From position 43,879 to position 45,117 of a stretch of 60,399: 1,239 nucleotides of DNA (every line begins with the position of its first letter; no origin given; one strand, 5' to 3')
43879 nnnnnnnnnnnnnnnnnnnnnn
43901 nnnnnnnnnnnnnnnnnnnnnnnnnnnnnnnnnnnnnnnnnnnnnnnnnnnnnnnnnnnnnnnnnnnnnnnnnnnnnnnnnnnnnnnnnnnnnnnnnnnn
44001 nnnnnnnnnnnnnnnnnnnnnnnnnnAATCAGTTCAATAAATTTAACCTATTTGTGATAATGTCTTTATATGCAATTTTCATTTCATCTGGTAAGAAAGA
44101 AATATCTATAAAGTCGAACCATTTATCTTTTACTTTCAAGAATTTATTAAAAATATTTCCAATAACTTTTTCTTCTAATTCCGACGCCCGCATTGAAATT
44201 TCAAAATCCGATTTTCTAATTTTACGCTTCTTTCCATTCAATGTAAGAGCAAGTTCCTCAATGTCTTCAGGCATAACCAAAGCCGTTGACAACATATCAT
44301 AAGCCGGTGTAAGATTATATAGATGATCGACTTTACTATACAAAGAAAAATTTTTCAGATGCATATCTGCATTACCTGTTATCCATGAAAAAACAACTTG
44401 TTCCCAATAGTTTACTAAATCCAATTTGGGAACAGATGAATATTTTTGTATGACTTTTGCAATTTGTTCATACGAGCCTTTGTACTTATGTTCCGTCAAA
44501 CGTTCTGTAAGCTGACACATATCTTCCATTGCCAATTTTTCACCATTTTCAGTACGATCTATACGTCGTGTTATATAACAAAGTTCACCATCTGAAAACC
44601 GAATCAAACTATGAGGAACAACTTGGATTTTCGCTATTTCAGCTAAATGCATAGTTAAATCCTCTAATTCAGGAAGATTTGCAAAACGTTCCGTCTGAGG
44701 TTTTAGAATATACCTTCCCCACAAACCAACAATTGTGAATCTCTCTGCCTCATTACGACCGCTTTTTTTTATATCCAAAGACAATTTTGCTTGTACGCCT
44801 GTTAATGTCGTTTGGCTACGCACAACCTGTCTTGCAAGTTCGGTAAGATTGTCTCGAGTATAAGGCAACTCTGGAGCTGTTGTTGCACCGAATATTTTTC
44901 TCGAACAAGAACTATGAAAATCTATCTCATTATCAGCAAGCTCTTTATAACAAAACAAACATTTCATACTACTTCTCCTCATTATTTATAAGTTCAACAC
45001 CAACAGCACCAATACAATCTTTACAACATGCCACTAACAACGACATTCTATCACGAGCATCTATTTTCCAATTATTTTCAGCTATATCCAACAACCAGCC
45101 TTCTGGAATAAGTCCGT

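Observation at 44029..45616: Tripartite split-HipA kinase module (HipB-like HTH, HipS-like, HipT-like kinase with a zinc-ribbon-like N-terminus)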

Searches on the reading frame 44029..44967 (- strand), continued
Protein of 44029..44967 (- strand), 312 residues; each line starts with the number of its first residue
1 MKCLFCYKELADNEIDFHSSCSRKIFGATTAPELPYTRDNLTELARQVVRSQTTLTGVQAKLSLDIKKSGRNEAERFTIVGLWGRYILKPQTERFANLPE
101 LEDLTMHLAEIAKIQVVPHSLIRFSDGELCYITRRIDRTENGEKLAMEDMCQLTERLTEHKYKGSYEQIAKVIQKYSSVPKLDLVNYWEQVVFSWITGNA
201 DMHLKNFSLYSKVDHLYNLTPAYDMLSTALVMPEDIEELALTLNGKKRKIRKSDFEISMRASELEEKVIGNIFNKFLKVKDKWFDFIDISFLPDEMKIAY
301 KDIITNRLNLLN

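Call 50: predict_structure(alignment_id=A1)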
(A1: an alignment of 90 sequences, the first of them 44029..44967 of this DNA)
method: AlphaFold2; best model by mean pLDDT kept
length: 312 residues; sequences in the alignment: 90
mean_pLDDT: 95.1   pTM: 0.93
mean pLDDT of the five models: 95.1, 95.0, 94.6, 94.3, 93.3
residues with pLDDT >= 90: 278; 70-90: 26; 50-70: 5; < 50: 3
segments of 3 or more residues with pLDDT < 50: 54-56
pLDDT, mean of each block of 10 residues (from residue 1): 98 97 97 93 79 61 92 91 94 94 99 98 97 96 96 97 98 98 99 98 98 96 97 97 98 98 98 98 99 98 98 94
secondary structure, 60 per line:
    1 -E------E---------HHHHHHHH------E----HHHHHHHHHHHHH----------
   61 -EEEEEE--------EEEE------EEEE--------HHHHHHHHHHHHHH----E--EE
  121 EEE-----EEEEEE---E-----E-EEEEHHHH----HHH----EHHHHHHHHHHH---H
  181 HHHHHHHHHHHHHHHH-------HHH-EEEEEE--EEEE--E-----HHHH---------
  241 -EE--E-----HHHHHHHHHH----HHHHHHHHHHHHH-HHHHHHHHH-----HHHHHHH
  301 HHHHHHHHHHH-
elements in order: H19-26 H38-50 E62-67 E76-79 E86-89 H98-111 E119-123 E129-134 E146-149 H150-153 H166-176 H180-196 E208-213 E216-219 H228-231 H252-261 H266-278 H280-288 H294-311

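Call 54: fold_search(model_id=the predicted structure, library=pdb)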
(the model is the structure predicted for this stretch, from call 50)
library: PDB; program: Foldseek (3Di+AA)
matches with E <= 10: 991; with E <= 0.001: 39
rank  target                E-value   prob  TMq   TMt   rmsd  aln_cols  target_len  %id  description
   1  7wcf                  2.3e-27  1.00  0.90  0.89   2.4       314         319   35  Crystal structure of the kinase with AMP-PNP (released 2022-06-29)
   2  7vkc                  5.0e-27  1.00  0.87  0.86   2.7       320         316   34  Crystal structure of a bacterial Ser/Thr kinase (released 2022-06-29)
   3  8ezs_B                2.5e-25  1.00  0.77  0.90   3.2       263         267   39  Crystal structure of the HipS(Lp)-HipT(Lp) complex from Legionella pneumophila, Sel-met protein (released 2023-09-27)
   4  8ezr_B                3.5e-25  1.00  0.77  0.88   3.6       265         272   38  Crystal structure of the HipS(Lp)-HipT(Lp) complex from Legionella pneumophila, native protein (released 2023-09-27)
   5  7vkb_A                8.1e-25  1.00  0.77  0.91   2.7       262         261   39  Crystal structure of the a bacterial kinase complex (released 2022-06-29)
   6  7ab4_C                2.3e-22  1.00  0.87  0.80   4.0       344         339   24  Crystal structure of the Escherichia coli toxin-antitoxin system HipBST (HipT S59A) (released 2022-01-12)
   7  7ab4_F                1.2e-21  1.00  0.86  0.79   4.2       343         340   24  Crystal structure of the Escherichia coli toxin-antitoxin system HipBST (HipT S59A) (released 2022-01-12)
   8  7ab3_C                2.0e-21  1.00  0.87  0.81   3.9       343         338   24  Crystal structure of the Escherichia coli toxin-antitoxin system HipBST (HipT S57A) (released 2022-01-12)
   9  7ab5_C                4.4e-21  1.00  0.83  0.77   4.4       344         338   24  Crystal structure of the Escherichia coli toxin-antitoxin system HipBST (HipT D233Q) (released 2022-01-12)
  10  7ab5_F                8.6e-21  1.00  0.86  0.80   3.7       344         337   23  Crystal structure of the Escherichia coli toxin-antitoxin system HipBST (HipT D233Q) (released 2022-01-12)
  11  7ab3_F                1.9e-20  1.00  0.85  0.79   3.5       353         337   22  Crystal structure of the Escherichia coli toxin-antitoxin system HipBST (HipT S57A) (released 2022-01-12)
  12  3tpe                  1.5e-14  1.00  0.71  0.54   5.5       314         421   21  The phipa p3121 structure (released 2012-10-03)
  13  4pu4_B                3.4e-14  1.00  0.67  0.51   4.9       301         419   20  Shewanella oneidensis MR-1 Toxin Antitoxin System HipA, HipB and its operator DNA complex (space group P21) (released 2014-08-06)
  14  3dnv_A                5.6e-14  1.00  0.71  0.55   4.1       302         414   23  MDT Protein (released 2009-01-27)
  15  3tpd                  6.2e-14  1.00  0.69  0.55  12.3       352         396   21  Structure of pHipA, monoclinic form (released 2012-10-03)
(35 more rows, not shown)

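Call 55: search_dna_similar(query=window:44029-44967:-, collection=plasmids, mode=protein, max_evalue=1e-20, max_rows=15)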
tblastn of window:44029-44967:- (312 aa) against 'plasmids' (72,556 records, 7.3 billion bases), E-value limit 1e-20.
Records with a match: 17; places in all: 17; records where one place covers at least 80% of the query: 14.
Best place of each record, by identity: 60-80% 1; <60% 16.
By first word of the organism name: Bacteroides 2; Parabacteroides 2; Phocaeicola 1; Persicobacter 1; Hymenobacter 1; Runella 1; Bergeyella 1; Legionella 1; Flammeovirga 1; Chondrinema 1; and 5 more.
By predicted mobility (MOB-suite, as given by PLSDB): non-mobilizable 15; mobilizable 1; conjugative 1.
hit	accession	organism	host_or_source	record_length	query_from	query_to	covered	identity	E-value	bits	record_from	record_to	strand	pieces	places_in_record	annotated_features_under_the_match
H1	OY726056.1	Phocaeicola massiliensis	-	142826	2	300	96%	67.9%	2e-137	436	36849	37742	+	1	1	record has no annotation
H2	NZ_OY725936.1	Bacteroides finegoldii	-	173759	3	312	99%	54.5%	9e-110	357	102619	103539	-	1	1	HipA domain-containing protein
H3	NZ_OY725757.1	Parabacteroides distasonis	-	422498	3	312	99%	53.9%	2e-107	350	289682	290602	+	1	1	HipA domain-containing protein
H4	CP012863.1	Persicobacter sp. JZB09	cell culture,soil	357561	3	312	99%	51.8%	2e-93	310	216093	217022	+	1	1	record has no annotation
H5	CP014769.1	Hymenobacter psoromatis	Lichen,single cell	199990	2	312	100%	50.3%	9e-100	328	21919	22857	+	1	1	toxin HipA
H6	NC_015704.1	Runella slithyformis DSM 19594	fresh water lake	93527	2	311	99%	46.5%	2e-87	292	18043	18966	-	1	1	HipA domain-containing protein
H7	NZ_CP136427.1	Bergeyella porcorum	pig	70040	2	292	89%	45.4%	4e-62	264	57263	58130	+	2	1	HipA domain-containing protein (x2)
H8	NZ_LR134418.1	Legionella adelaidensis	environmental,Cooling tower water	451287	51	307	82%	38.1%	2e-45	171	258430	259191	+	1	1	lpg2370 family Dot/Icm T4SS effector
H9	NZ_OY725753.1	Parabacteroides distasonis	-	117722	6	312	98%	31.6%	2e-28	122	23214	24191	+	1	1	HipA domain-containing protein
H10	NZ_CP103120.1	Bacteroides thetaiotaomicron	Homo sapiens,cell culture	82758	6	312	98%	31.1%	2e-29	125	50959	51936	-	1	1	HipA domain-containing protein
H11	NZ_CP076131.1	Flammeovirga kamogawensis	single bacterial isolate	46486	5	312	99%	28.5%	3e-30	127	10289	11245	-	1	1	HipA domain-containing protein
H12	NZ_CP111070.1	Chondrinema litorale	Seaweed,red alga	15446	6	300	95%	29.7%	7e-26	114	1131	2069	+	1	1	HipA domain-containing protein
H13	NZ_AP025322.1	Fulvitalea axinellae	-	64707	6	312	98%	28.4%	7e-24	108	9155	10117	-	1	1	HipA domain-containing protein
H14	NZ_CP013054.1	Sinorhizobium americanum CCGM7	Phaseolus vulgaris,root nodules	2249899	39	308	87%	28.3%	3e-22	104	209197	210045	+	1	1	none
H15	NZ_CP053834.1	Arcobacter cloacae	cell culture,Sewage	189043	1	243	78%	30.4%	2e-21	102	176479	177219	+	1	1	HipA domain-containing protein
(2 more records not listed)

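Call 56: search_dna_similar(query=window:44029-44967:-, collection=phages, mode=protein, max_evalue=1e-10, max_rows=10)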
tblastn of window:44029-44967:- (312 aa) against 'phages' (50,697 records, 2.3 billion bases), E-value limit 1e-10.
No match.

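Call 74: search_protein_families(library=pfam, proteins=[P0159, P0165, P0196, P0248, P0266, P0270], max_evalue=0.001)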
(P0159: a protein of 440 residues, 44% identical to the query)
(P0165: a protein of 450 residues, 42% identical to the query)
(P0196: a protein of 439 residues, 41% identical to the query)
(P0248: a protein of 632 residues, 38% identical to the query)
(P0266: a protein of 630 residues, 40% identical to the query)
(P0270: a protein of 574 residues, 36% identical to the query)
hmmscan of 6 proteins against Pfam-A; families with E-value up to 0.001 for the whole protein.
P0159 (440 aa): 2 families
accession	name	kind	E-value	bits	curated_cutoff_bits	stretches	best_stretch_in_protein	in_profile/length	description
PF07804.18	HipA_C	-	6.1e-42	144.1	30.5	1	182-405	3-207/213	HipA-like C-terminal domain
PF13657.11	Couple_hipA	-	1.1e-25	90.4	22.5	1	9-104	2-98/99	HipA N-terminal domain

P0165 (450 aa): 2 families
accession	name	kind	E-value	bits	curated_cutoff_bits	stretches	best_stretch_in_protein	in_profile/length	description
PF07804.18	HipA_C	-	2.4e-47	161.8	30.5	1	188-419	2-211/213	HipA-like C-terminal domain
PF13657.11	Couple_hipA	-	6e-23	81.7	22.5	1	9-103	2-98/99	HipA N-terminal domain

P0196 (439 aa): 2 families
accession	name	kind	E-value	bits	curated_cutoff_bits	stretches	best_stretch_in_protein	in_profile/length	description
PF07804.18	HipA_C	-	6.3e-39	134.3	30.5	1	182-405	3-207/213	HipA-like C-terminal domain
PF13657.11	Couple_hipA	-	1.3e-17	64.6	22.5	1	7-97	3-98/99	HipA N-terminal domain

P0248 (632 aa): 1 family
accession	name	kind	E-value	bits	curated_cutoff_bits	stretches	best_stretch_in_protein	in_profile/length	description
PF07804.18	HipA_C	-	2.2e-49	168.4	30.5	1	59-267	2-199/213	HipA-like C-terminal domain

P0266 (630 aa): 1 family
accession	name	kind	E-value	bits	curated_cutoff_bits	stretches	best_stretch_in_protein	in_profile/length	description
PF07804.18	HipA_C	-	2.3e-50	171.7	30.5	1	57-276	1-209/213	HipA-like C-terminal domain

P0270 (574 aa): 1 family
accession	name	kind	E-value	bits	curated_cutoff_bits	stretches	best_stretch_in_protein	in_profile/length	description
PF07804.18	HipA_C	-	4.6e-51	173.9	30.5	1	31-253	1-208/213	HipA-like C-terminal domain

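Call 83: get_annotated_region(hit=H10, flank=2500)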
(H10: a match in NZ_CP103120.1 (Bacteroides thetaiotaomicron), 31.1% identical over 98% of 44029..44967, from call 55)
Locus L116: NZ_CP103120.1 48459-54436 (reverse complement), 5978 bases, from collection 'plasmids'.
description: Bacteroides thetaiotaomicron strain BFG-510 plasmid unnamed3, complete sequence
organism: Bacteroides thetaiotaomicron (NCBI taxid 818)
taxonomy: Bacteria; Bacteroidota; Bacteroidia; Bacteroidales; Bacteroidaceae; Bacteroides; Bacteroides thetaiotaomicron
host: -; source: Homo sapiens,cell culture; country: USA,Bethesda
typing (MOB-suite, as given by PLSDB): non-mobilizable
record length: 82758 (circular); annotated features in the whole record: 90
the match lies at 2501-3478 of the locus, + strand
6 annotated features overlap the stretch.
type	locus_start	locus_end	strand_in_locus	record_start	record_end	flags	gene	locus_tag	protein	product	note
CDS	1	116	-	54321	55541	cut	-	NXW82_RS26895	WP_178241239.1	site-specific integrase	GO:0015074 - DNA integration [Evidence IEA]; GO:0006310 - DNA recombination [Evidence IEA]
CDS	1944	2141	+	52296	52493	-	-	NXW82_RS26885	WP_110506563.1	helix-turn-helix domain-containing protein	-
CDS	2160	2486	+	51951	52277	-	-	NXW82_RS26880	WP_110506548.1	HipA N-terminal domain-containing protein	-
CDS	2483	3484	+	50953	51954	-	-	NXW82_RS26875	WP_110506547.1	HipA domain-containing protein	-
CDS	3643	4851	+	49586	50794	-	-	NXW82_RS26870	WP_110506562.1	hypothetical protein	-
CDS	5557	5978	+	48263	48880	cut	-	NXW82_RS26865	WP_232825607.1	JAB domain-containing protein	-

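Call 84: get_annotated_region(hit=H2, flank=2500)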
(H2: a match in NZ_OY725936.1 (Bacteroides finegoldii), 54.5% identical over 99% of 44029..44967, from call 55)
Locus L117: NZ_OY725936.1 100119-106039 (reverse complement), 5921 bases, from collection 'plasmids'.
description: Bacteroides finegoldii strain Bacteroides finegoldii TSDC17.2-1.1 plasmid 34, complete sequence
organism: Bacteroides finegoldii (NCBI taxid 338188)
taxonomy: Bacteria; Bacteroidota; Bacteroidia; Bacteroidales; Bacteroidaceae; Bacteroides; Bacteroides finegoldii
host: -; source: -; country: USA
typing (MOB-suite, as given by PLSDB): non-mobilizable
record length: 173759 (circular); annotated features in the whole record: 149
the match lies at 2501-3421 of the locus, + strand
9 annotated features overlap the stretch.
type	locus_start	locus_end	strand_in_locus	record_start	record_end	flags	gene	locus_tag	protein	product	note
CDS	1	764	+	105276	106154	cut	-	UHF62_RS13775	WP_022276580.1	AraC family transcriptional regulator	GO:0006355 - regulation of DNA-templated transcription [Evidence IEA]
CDS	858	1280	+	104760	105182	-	-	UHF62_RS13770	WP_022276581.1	pyridoxamine 5'-phosphate oxidase family protein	-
CDS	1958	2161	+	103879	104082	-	-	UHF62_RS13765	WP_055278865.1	helix-turn-helix transcriptional regulator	-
CDS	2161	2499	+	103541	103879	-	-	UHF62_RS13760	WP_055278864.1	HipA N-terminal domain-containing protein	-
CDS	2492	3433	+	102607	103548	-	-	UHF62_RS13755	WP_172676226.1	HipA domain-containing protein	-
CDS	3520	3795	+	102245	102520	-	-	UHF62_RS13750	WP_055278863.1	hypothetical protein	-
CDS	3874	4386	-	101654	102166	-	-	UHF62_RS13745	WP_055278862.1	DUF6155 family protein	-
CDS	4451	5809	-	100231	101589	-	rhuM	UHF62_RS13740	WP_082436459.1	RhuM family protein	-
CDS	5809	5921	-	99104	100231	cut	-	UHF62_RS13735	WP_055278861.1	Fic family protein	-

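Call 92: find_related_loci(query=A1, collection=viral_contigs, flank=3000)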
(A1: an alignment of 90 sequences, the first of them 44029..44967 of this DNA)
Query A1 (312 aa) in viral_contigs; peptide patterns used: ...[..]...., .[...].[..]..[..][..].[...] (x = any residue, [..] = any of these).
106 stretches matched a pattern; 24 encode a relative of the query (tblastn E <= 1e-3); 24 distinct loci.
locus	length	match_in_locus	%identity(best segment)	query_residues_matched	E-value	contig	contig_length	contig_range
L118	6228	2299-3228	81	2-311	4e-177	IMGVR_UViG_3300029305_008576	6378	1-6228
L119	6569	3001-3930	77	2-311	3e-168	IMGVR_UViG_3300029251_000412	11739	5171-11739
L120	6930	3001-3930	73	2-311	1e-159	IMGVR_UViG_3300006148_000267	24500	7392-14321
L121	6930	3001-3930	73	2-311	1e-159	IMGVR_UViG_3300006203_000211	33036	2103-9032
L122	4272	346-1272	75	3-311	3e-160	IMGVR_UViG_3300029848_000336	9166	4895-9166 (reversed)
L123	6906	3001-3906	66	2-304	3e-143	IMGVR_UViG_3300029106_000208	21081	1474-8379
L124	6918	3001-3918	61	2-307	8e-122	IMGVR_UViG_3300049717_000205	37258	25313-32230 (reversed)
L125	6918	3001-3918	61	2-307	8e-122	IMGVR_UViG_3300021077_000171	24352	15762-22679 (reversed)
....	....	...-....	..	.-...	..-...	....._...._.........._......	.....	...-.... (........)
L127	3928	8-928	42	2-311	1e-77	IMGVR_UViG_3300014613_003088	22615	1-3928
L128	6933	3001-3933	44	2-311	3e-77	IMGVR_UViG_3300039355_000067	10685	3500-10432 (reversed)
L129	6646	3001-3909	45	2-311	2e-76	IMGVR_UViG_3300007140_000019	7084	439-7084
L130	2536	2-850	44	29-311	1e-68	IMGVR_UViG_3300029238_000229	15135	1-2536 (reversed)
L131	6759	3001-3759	39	52-307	1e-49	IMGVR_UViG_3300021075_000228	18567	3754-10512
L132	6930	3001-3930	72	2-311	9e-160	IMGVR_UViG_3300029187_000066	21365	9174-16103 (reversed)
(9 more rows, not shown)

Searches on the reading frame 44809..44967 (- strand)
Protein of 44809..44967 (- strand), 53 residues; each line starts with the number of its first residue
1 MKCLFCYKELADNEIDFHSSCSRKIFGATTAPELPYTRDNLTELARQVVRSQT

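Call 76: search_protein_families(library=pfam, proteins=[window:44809-44967:-], max_evalue=10)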
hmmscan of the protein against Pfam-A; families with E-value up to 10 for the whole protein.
seq(53 aa): 0 families
